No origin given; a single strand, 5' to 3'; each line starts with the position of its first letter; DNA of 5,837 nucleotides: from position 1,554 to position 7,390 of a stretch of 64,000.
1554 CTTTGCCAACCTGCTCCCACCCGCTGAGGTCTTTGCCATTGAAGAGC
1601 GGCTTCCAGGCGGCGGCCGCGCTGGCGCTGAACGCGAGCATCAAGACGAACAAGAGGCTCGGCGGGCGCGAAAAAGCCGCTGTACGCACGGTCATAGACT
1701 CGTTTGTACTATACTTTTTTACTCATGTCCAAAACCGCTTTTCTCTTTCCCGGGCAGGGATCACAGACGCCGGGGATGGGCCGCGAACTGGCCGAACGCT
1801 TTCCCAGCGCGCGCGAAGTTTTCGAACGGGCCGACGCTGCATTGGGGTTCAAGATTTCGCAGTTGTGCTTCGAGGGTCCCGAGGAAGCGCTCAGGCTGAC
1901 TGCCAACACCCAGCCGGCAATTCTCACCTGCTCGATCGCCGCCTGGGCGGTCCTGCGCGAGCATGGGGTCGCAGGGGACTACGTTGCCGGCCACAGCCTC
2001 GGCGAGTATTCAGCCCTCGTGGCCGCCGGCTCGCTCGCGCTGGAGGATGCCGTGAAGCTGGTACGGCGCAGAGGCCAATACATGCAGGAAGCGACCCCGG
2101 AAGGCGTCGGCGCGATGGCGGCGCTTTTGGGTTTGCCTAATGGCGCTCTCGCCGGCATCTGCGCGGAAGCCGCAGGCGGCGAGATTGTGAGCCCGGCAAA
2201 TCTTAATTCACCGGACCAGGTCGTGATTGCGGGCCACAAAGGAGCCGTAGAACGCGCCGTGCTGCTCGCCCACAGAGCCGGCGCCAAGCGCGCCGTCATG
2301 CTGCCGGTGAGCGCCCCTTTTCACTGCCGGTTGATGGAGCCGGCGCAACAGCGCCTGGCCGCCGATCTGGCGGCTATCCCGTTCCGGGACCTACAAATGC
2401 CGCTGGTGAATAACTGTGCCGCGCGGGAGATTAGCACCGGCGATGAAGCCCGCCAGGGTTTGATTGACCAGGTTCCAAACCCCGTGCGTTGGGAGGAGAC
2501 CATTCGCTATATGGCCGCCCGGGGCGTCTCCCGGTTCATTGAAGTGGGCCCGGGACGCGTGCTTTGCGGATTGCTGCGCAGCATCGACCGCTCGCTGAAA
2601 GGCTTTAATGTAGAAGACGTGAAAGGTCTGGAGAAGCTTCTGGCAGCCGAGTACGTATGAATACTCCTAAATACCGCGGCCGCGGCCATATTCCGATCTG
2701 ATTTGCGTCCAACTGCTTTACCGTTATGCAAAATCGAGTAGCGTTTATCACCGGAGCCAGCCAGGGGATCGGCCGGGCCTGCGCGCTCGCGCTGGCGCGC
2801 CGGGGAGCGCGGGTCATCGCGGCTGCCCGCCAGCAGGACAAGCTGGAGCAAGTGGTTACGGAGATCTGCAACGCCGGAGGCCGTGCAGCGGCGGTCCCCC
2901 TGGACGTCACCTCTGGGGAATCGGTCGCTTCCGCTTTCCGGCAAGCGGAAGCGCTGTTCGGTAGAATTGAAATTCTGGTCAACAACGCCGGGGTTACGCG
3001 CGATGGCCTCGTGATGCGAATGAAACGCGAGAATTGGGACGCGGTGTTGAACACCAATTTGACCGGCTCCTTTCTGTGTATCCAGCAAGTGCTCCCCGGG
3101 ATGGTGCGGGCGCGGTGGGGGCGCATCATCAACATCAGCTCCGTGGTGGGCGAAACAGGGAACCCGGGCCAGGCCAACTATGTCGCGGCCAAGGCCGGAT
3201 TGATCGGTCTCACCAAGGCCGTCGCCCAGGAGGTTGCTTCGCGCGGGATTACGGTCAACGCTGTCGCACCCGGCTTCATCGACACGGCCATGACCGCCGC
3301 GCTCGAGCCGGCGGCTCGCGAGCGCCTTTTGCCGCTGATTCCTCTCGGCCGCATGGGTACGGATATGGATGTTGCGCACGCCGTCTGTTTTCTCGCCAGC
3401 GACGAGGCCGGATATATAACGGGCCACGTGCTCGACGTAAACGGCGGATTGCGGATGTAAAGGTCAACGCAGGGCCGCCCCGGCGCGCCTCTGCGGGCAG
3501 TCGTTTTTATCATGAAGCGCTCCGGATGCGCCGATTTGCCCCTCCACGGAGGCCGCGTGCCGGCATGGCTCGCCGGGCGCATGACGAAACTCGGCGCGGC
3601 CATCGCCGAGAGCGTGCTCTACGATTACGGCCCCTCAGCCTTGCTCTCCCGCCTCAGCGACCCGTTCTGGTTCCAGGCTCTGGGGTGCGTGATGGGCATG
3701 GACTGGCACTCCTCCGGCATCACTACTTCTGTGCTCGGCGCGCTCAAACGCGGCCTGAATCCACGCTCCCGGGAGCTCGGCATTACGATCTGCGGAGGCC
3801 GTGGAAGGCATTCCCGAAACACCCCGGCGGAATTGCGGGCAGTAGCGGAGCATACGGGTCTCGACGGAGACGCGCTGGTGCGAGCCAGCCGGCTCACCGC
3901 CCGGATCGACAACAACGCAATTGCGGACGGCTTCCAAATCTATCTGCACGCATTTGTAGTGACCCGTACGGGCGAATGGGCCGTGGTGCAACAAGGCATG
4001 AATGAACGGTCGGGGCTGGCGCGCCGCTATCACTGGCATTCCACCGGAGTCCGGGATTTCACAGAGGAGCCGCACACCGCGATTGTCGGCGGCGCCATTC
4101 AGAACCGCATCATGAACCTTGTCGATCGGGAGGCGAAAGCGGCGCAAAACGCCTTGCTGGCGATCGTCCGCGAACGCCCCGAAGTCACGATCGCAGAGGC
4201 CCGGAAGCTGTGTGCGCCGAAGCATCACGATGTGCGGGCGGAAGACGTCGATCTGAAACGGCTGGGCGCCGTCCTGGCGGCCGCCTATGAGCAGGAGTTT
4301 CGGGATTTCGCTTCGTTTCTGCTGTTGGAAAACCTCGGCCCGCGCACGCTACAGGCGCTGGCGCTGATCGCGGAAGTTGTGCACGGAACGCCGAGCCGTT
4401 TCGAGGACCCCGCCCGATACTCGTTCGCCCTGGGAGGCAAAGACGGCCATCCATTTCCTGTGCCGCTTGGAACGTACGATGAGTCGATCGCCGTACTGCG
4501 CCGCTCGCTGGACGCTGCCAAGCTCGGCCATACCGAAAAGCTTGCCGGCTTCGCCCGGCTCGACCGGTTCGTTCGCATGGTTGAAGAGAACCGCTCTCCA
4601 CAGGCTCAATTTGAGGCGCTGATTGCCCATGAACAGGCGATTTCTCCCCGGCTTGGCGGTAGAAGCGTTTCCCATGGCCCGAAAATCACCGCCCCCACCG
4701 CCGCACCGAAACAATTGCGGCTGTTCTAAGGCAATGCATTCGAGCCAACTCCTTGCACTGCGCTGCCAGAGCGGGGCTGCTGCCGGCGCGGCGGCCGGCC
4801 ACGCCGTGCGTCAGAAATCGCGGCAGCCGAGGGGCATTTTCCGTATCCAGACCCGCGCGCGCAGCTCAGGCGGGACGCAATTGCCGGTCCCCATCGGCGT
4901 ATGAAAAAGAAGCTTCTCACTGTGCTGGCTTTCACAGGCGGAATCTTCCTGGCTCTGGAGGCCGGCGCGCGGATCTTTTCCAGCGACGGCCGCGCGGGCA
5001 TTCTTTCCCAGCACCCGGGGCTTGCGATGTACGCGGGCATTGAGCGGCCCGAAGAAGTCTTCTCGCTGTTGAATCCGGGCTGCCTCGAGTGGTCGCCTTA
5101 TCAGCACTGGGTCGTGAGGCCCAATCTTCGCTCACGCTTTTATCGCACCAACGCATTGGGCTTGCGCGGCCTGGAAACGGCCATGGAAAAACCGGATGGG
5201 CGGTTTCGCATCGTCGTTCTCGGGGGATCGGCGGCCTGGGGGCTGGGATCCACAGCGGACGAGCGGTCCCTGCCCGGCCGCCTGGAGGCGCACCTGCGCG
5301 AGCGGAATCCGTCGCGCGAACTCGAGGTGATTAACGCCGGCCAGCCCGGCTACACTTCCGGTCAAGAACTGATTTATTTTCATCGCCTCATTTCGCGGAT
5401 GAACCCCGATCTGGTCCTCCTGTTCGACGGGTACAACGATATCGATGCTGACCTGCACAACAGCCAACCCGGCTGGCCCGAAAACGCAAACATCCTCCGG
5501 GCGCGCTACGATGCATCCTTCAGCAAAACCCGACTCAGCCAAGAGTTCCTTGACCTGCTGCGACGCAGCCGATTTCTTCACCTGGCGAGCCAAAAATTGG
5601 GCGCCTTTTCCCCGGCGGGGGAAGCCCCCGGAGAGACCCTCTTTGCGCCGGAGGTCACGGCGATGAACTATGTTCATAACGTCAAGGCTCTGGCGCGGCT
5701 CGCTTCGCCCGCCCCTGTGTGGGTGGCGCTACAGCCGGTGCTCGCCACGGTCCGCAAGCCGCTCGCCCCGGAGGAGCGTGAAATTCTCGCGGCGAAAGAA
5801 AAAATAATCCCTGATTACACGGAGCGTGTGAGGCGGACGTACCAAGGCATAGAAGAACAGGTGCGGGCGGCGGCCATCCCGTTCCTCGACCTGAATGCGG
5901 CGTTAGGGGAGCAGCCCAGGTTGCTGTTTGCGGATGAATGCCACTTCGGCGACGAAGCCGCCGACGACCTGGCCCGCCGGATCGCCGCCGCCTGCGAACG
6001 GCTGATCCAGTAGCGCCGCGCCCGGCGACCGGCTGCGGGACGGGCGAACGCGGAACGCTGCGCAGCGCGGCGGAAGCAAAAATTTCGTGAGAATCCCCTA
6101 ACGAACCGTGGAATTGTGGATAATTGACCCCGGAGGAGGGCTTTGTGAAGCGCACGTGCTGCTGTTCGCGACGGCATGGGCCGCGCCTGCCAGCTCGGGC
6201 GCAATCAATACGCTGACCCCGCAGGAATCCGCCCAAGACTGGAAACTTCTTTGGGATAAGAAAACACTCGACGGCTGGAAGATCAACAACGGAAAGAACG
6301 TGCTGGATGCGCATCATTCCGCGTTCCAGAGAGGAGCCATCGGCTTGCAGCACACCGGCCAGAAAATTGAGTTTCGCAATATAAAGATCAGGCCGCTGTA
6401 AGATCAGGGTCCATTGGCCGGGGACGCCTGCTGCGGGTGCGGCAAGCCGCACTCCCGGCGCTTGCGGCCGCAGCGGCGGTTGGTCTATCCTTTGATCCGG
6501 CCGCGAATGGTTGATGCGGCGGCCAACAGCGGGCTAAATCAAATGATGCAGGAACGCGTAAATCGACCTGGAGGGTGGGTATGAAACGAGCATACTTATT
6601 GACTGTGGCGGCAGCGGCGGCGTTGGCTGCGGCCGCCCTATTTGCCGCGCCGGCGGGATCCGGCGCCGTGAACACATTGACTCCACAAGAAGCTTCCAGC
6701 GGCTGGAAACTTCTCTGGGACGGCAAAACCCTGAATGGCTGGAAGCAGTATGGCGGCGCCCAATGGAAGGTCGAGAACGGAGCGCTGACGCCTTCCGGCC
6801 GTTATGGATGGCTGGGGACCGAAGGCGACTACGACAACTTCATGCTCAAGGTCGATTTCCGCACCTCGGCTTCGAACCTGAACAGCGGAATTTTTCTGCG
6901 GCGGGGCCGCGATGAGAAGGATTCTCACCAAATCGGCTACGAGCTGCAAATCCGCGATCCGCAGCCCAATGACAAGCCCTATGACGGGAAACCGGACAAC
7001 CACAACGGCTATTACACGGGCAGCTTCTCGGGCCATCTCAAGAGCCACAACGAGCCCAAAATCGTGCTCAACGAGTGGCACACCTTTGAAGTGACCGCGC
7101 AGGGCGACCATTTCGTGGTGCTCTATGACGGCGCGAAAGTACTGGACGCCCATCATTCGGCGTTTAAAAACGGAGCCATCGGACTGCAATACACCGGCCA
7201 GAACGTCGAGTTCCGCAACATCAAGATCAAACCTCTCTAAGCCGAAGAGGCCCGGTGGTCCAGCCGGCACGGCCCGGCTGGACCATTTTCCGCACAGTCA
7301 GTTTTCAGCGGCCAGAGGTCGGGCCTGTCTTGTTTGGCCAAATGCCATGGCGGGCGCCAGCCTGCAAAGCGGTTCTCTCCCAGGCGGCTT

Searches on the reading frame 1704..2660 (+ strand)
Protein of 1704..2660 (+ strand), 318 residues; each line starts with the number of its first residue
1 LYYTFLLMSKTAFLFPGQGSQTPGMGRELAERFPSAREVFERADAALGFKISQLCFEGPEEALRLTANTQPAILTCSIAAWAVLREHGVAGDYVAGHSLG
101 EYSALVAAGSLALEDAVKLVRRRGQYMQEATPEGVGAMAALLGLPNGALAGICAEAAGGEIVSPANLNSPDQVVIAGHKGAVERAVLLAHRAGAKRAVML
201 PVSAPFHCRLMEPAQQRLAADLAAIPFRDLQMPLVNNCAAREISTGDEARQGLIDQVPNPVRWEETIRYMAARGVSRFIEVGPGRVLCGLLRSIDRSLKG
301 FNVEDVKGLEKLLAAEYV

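Call 52: search_protein_families(library=pfam, proteins=[window:1704-2660:+], max_evalue=0.0001)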
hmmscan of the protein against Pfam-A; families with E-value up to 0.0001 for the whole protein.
window:1704-2660:+ (318 aa): 1 family
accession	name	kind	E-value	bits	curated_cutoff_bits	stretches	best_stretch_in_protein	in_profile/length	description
PF00698.26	Acyl_transf_1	-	5.4e-45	154.7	32.7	1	13-290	2-274/319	Acyl transferase domain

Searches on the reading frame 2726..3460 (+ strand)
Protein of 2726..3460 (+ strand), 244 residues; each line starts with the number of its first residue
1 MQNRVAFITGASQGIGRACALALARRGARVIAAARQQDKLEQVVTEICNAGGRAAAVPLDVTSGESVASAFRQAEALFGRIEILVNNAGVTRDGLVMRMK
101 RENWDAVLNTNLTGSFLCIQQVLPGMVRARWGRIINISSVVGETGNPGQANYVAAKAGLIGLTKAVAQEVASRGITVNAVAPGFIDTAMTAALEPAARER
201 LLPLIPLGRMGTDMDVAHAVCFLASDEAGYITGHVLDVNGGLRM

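Call 52: search_protein_families(library=pfam, proteins=[window:2726-3460:+], max_evalue=0.0001)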
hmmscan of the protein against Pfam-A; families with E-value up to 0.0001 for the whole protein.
window:2726-3460:+ (244 aa): 4 families
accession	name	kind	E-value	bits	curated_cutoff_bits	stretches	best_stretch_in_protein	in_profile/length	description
PF13561.12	adh_short_C2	-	1.8e-68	231.1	27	1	10-242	1-235/236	Enoyl-(Acyl carrier protein) reductase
PF00106.31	adh_short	-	5.3e-65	219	26.6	1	5-195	2-192/195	short chain dehydrogenase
PF08659.16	KR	-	8.9e-22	78.3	22.6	1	7-180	4-173/180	KR domain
PF13460.12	NAD_binding_10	-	4.6e-07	30.3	27.2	1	10-188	1-149/184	NAD(P)H-binding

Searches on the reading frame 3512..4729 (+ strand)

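Call 52: search_protein_families(library=pfam, proteins=[window:3512-4729:+], max_evalue=0.0001)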
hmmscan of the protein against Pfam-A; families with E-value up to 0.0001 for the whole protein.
window:3512-4729:+ (405 aa): 1 family
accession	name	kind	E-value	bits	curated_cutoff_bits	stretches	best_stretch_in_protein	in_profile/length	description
PF05559.16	DUF763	-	1.1e-129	432.8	35.5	1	5-317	1-319/319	Protein of unknown function (DUF763)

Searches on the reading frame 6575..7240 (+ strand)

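Call 52: search_protein_families(library=pfam, proteins=[window:6575-7240:+], max_evalue=0.0001)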
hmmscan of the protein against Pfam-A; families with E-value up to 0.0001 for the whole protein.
window:6575-7240:+ (221 aa): 1 family
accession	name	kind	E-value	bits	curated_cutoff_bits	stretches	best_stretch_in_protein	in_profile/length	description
PF06439.18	3keto-disac_hyd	-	5.8e-38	131.3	26.8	1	43-219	1-187/187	3-keto-disaccharide hydrolase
